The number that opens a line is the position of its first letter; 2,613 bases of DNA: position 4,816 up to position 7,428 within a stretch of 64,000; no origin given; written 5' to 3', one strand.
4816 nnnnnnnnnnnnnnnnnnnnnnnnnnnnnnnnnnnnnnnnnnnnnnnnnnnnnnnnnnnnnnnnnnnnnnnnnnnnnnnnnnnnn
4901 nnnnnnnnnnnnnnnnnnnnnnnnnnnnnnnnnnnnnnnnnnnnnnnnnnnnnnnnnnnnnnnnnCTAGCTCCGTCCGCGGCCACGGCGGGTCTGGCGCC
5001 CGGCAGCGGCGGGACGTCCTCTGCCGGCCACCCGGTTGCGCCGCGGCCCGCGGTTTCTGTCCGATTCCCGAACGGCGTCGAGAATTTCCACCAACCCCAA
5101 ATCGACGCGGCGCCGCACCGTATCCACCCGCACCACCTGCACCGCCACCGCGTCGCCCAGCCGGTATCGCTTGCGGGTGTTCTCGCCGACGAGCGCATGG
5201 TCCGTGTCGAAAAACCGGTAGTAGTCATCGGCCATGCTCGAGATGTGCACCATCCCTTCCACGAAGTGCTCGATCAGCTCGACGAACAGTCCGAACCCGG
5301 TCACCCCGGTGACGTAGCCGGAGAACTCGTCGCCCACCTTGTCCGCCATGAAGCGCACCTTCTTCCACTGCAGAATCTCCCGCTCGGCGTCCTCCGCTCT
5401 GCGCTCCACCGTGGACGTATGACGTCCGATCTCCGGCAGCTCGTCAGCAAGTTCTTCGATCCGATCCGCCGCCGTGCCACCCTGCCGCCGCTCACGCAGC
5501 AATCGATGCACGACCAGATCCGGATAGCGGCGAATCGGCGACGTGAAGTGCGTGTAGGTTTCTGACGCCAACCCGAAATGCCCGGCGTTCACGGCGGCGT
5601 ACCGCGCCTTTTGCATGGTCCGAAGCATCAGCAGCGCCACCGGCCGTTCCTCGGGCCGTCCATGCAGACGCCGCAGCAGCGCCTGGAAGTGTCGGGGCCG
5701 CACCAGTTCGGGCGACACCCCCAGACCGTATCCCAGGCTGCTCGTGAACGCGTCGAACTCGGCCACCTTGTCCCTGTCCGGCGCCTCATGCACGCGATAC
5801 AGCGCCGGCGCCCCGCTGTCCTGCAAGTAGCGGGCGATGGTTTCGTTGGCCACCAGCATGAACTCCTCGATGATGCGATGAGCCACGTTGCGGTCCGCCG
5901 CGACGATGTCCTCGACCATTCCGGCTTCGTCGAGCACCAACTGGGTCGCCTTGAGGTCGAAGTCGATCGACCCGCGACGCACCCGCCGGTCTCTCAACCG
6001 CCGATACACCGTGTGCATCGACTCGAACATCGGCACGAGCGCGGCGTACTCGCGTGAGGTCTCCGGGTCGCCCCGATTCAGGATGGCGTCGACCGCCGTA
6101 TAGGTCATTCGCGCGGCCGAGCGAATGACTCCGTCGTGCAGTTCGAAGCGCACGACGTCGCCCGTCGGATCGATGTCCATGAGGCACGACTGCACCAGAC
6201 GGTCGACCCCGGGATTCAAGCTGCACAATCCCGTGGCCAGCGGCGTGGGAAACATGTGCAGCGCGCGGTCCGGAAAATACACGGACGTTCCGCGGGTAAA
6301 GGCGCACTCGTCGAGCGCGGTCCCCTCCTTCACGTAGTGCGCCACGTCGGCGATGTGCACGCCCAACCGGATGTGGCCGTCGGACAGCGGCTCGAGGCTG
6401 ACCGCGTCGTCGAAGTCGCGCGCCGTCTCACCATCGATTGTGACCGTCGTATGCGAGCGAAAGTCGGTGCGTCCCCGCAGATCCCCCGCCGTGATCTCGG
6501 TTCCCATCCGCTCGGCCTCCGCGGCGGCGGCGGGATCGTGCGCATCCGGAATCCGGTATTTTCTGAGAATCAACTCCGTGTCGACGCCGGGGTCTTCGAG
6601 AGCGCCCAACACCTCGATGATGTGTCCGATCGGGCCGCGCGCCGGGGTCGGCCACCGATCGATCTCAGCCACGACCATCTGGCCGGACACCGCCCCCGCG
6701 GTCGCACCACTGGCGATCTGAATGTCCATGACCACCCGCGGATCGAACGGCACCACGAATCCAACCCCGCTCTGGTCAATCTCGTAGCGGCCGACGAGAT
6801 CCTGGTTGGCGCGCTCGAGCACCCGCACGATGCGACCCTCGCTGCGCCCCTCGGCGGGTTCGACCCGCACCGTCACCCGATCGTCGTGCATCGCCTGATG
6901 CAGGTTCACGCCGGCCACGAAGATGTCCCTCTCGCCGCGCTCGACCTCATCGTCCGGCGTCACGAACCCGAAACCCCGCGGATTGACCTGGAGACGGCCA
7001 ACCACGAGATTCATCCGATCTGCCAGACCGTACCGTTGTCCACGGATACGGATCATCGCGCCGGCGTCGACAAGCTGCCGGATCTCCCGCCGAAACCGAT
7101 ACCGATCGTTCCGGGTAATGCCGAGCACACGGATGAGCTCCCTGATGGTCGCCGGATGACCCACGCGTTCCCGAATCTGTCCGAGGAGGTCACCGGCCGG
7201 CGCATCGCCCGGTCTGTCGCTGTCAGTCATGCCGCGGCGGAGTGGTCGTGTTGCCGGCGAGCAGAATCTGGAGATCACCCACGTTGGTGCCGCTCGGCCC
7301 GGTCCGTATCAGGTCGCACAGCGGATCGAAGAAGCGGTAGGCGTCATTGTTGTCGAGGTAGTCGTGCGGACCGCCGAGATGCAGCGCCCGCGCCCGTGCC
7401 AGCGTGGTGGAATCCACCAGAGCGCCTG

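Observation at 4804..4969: Five-copy family of CTAG-bounded, hairpin-forming intergenic elements (MITE-like); copy A fills the rnr-selB spacer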

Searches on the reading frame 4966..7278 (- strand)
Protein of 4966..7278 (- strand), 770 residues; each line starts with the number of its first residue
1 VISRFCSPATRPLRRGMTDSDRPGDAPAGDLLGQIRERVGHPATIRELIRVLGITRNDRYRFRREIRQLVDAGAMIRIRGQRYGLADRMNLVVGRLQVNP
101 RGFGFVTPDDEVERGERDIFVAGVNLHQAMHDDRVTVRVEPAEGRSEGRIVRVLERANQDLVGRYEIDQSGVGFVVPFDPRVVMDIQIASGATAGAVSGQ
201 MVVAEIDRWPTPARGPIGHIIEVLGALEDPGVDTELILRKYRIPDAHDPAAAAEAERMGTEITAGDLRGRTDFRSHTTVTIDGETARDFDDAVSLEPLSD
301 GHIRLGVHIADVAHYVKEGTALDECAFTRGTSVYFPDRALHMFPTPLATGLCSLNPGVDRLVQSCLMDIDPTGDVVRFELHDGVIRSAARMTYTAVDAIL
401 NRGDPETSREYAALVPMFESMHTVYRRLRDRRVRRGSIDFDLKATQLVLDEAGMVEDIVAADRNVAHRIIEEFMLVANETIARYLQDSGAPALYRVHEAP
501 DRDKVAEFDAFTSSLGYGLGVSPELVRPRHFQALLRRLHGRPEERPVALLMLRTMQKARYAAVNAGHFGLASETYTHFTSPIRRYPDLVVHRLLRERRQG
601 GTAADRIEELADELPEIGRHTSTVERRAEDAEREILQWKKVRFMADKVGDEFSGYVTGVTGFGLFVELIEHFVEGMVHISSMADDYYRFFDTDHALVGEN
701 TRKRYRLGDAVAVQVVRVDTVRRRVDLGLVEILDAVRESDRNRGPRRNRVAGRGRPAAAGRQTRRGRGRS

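Call 12: search_protein_families(library=pfam, proteins=[window:4966-7278:-])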
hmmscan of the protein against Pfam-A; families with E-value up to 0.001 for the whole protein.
window:4966-7278:- (770 aa): 6 families
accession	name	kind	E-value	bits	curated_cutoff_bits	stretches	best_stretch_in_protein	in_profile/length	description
PF00773.25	RNB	-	1.1e-108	363.9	29.3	1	270-595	1-321/326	RNB domain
PF17876.7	CSD2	-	8.2e-27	93.5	26.2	1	174-245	1-71/74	Cold shock domain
PF08206.17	OB_RNB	-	2.5e-15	56.3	24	1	94-153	1-58/58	Ribonuclease B OB domain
PF00575.29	S1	-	4.8e-14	52.9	22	1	647-728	3-72/74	S1 RNA binding domain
PF17849.7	OB_Dis3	-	6.3e-09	36.2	22.8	1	175-241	4-76/77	Dis3-like cold-shock domain 2 (CSD2)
PF22896.3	OB_RNR_1st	-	9.3e-05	23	28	0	162-206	45-89/99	Ribonuclease R, OB first domain, N-terminal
